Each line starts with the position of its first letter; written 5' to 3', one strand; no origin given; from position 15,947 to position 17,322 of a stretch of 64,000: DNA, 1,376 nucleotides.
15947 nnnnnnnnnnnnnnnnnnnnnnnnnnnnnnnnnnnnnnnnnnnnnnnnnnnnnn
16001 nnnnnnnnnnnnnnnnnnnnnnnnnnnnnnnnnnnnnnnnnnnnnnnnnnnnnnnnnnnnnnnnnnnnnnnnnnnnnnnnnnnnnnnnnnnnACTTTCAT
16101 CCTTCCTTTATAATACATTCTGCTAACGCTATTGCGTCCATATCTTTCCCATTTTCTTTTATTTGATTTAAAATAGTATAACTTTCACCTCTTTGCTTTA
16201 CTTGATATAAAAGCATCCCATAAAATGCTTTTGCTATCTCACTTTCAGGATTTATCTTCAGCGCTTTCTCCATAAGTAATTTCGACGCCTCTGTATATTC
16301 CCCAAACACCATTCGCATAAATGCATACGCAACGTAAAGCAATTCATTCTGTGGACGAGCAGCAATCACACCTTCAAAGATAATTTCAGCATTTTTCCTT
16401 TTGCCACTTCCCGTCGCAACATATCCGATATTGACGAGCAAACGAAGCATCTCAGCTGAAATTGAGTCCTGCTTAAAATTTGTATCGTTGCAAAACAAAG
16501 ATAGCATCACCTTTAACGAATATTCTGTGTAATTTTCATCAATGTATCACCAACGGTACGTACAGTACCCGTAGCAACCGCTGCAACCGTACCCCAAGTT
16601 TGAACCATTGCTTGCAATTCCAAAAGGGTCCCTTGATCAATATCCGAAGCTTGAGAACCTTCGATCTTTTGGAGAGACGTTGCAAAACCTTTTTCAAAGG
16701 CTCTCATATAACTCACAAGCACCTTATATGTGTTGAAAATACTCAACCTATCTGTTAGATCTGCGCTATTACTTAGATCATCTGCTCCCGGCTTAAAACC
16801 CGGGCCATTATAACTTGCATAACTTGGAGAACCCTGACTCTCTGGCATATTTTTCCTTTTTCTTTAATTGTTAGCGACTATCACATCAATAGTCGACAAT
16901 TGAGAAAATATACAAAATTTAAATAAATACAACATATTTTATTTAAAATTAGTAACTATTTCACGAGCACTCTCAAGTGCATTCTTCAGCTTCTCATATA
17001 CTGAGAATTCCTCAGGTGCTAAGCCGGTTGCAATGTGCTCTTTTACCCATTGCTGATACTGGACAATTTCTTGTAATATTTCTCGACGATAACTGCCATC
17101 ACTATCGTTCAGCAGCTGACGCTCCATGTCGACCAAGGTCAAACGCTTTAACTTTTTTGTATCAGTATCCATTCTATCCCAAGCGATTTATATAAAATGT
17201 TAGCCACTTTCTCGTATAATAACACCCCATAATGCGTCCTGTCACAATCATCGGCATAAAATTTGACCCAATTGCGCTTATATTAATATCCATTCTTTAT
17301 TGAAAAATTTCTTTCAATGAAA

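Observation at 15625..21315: Partial T3SS locus keeping Yersinia-type micro-synteny but truncated on both flanks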

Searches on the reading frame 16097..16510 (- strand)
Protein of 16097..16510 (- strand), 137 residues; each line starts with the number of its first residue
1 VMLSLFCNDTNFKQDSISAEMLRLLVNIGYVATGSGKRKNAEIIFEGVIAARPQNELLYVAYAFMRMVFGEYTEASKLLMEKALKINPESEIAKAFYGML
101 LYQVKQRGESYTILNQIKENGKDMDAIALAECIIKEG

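Call 3: search_protein_families(library=pfam, max_evalue=1, proteins=[window:16097-16510:-])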
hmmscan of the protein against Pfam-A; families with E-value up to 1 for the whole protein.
window:16097-16510:- (137 aa): 10 families
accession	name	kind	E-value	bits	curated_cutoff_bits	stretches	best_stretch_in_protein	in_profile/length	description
PF09613.16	HrpB1_HrpK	-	3.2e-08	33.7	29.3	1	16-131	5-118/126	Bacterial type III secretion protein (HrpB1_HrpK)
PF14559.12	TPR_19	-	6.1e-07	30.1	25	2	70-123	5-57/68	Tetratricopeptide repeat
PF13181.12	TPR_8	-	5.7e-05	23.4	25.7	1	23-55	2-34/34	Tetratricopeptide repeat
PF13428.12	TPR_14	-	0.0088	17.1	23.5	0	58-97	3-41/44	Tetratricopeptide repeat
PF23914.1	TPR_CcmH_CycH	-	0.011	16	42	0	36-77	101-142/158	Cytochrome c-type biogenesis protein H TPR domain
PF12895.13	ANAPC3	-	0.012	16.3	27.2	1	39-115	6-80/82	Anaphase-promoting complex, cyclosome, subunit 3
PF04733.20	Coatomer_E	-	0.021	14.7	21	1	31-86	176-230/290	Coatomer epsilon subunit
PF21545.3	T7SS_EccA1_N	-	0.051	13.3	27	1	59-109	102-149/272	T7SS, ESX-1 secretion system protein EccA1, N-terminal domain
PF09477.16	Type_III_YscG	-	0.097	13.2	32.1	1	20-83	4-67/116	Bacterial type III secretion system chaperone protein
PF07719.23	TPR_2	-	0.16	12.6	27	0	77-89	21-33/34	Tetratricopeptide repeat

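Call 4: search_protein_families(library=ncbifam, max_evalue=1, proteins=[window:16097-16510:-])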
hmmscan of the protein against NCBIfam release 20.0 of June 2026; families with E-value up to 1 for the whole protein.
window:16097-16510:- (137 aa): 9 families
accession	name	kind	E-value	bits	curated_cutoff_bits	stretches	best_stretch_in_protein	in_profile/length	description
NF052304.1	CdsG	equivalog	8e-07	29.3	170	1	22-133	8-119/133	CdsG family type III secretion system protein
TIGR00990.1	3a0801s09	subfamily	5.8e-05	21.9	757.25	1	61-119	514-570/615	mitochondrial import receptor subunit TOM70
TIGR02917.1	PEP_TPR_lipo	equivalog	7.4e-05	20.8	312.2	1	33-122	612-700/899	XrtA/PEP-CTERM system TPR-repeat protein PrsT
TIGR02521.1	type_IV_pilW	equivalog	8.8e-05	22.2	154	1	13-116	24-124/234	type IV pilus biogenesis/stability protein PilW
TIGR02561.1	HrpB1_HrpK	equivalog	0.00047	20.1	123.85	1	29-131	17-123/183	HrpB1 family type III secretion system apparatus protein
NF040959.1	MamA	equivalog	0.0014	18.1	200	1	26-122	41-136/204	magnetosome protein MamA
TIGR02552.1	LcrH_SycD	equivalog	0.0027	17.4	104.8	1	17-115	13-110/136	SycD/LcrH family type III secretion system chaperone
TIGR02508.1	type_III_yscG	equivalog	0.027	14.8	97.15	1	20-83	4-67/116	YscG family type III secretion system chaperone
NF052415.1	T3SS_chap_SctY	equivalog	0.059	13.9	70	1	22-90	6-72/106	type III secretion apparatus assembly chaperone SctY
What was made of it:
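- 16097..16510 (-): TPR protein in the sctG position (probable needle-subunit chaperone), 137 aa. PF09613 HrpB1_HrpK E=3.2e-8, above cut-off; CdsG NF052304 E=8e-7; YscG E=0.03-0.1 (calls 3, 4).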

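Call 78: search_solved_structures(query=A7, max_evalue=10)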
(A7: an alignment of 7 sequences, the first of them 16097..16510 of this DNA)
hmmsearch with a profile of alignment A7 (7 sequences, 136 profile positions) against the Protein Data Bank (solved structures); distinct sequences matched with E-value up to 10: 38.
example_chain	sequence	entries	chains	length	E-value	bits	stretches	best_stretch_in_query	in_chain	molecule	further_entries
3k9i_A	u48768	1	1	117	5.5e-05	26.2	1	67-127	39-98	BH0479 protein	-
3zgq_A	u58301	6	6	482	0.00022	24.3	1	80-119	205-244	INTERFERON-INDUCED PROTEIN WITH TETRATRICOPEPTIDE REPEATS 5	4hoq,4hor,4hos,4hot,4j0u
6c6k_A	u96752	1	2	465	0.0011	21.9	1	35-119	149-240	Interferon-induced protein with tetratricopeptide repeats 1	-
5udi_A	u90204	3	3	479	0.0012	21.8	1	35-119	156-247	Interferon-induced protein with tetratricopeptide repeats 1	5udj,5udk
5w5h_A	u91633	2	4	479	0.0013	21.7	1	35-119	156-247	Interferon-induced protein with tetratricopeptide repeats 1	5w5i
4hou_A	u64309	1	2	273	0.0026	20.7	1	35-119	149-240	Interferon-induced protein with tetratricopeptide repeats 1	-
5udl_A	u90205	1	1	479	0.0027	20.7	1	35-119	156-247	Interferon-induced protein with tetratricopeptide repeats 1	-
2lsu_A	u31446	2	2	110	0.0086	19.1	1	35-77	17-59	TPR repeat-containing protein associated with Hsp90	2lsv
2l6j_A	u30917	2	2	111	0.0088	19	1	35-77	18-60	TPR repeat-containing protein associated with Hsp90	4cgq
4cgu_A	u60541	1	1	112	0.0089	19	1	35-77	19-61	TPR REPEAT-CONTAINING PROTEIN ASSOCIATED WITH HSP90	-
9mk9_B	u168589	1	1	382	0.013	18.5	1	24-129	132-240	Interferon-induced protein with tetratricopeptide repeats 3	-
5mc6_i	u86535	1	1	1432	0.023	17.7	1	72-127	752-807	Superkiller protein 3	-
4buj_B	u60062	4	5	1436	0.023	17.7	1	72-127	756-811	SUPERKILLER PROTEIN 3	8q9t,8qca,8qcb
8a3t_F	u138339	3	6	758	0.055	16.5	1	38-104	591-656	Anaphase-promoting complex subunit CDC27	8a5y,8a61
8fbj_A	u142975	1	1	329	0.089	15.8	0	10-44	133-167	KWOCA_60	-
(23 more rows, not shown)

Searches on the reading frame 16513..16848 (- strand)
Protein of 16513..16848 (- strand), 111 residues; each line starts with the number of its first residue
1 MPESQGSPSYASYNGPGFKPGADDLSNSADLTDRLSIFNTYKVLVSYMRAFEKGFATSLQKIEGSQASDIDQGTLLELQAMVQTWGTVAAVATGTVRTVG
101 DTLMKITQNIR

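Call 3: search_protein_families(library=pfam, max_evalue=1, proteins=[window:16513-16848:-])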
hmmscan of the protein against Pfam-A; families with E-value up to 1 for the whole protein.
window:16513-16848:- (111 aa): 1 family
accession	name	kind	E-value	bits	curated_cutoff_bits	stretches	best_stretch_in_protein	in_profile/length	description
PF09392.15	T3SS_needle_F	-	8.7e-06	26.3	29.4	1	67-110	28-71/71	Type III secretion needle MxiH, YscF, SsaG, EprI, PscF, EscF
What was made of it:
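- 16513..16848 (-): sctF needle subunit, 111 aa; variable N-terminus of about 30 aa and a conserved helical core ending KITQNIR. PF09392 E=8.7e-6, below cut-off (call 3).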

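Call 4: search_protein_families(library=ncbifam, max_evalue=1, proteins=[window:16513-16848:-])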
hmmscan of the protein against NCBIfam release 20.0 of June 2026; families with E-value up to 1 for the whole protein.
window:16513-16848:- (111 aa): 0 families

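Call 77: search_solved_structures(query=A8, max_evalue=10)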
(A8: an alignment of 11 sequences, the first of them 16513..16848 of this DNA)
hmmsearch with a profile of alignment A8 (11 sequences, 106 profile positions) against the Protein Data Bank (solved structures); distinct sequences matched with E-value up to 10: 1.
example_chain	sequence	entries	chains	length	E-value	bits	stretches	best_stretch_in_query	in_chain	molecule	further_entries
2p58_B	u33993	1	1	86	0.82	12.7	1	66-103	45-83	Putative type III secretion protein YscF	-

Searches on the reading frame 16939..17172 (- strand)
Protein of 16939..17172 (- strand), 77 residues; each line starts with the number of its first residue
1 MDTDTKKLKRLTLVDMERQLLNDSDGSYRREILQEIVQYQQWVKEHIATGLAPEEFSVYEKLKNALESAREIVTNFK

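Call 3: search_protein_families(library=pfam, max_evalue=1, proteins=[window:16939-17172:-])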
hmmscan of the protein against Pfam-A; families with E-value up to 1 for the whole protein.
window:16939-17172:- (77 aa): 2 families
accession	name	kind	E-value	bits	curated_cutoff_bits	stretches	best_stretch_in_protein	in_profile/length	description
PF08988.15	T3SS_needle_E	-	3.5e-05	24.4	22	1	16-73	4-60/67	Type III secretion system, cytoplasmic E component of needle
PF17660.6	BTRD1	-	0.024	15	23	1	38-61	14-38/50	Polyglycine hydrolase-like, structural repeat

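Call 4: search_protein_families(library=ncbifam, max_evalue=1, proteins=[window:16939-17172:-])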
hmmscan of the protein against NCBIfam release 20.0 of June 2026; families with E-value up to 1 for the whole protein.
window:16939-17172:- (77 aa): 2 families
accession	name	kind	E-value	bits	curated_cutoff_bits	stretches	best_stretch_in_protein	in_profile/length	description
TIGR02501.1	type_III_yscE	equivalog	2e-05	24.9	38.25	1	16-73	4-59/67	EscE/YscE/SsaE family type III secretion system needle protein co-chaperone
NF053565.1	Gins23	equivalog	0.0065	16.3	120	1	34-72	116-156/159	DNA replication protein Gins23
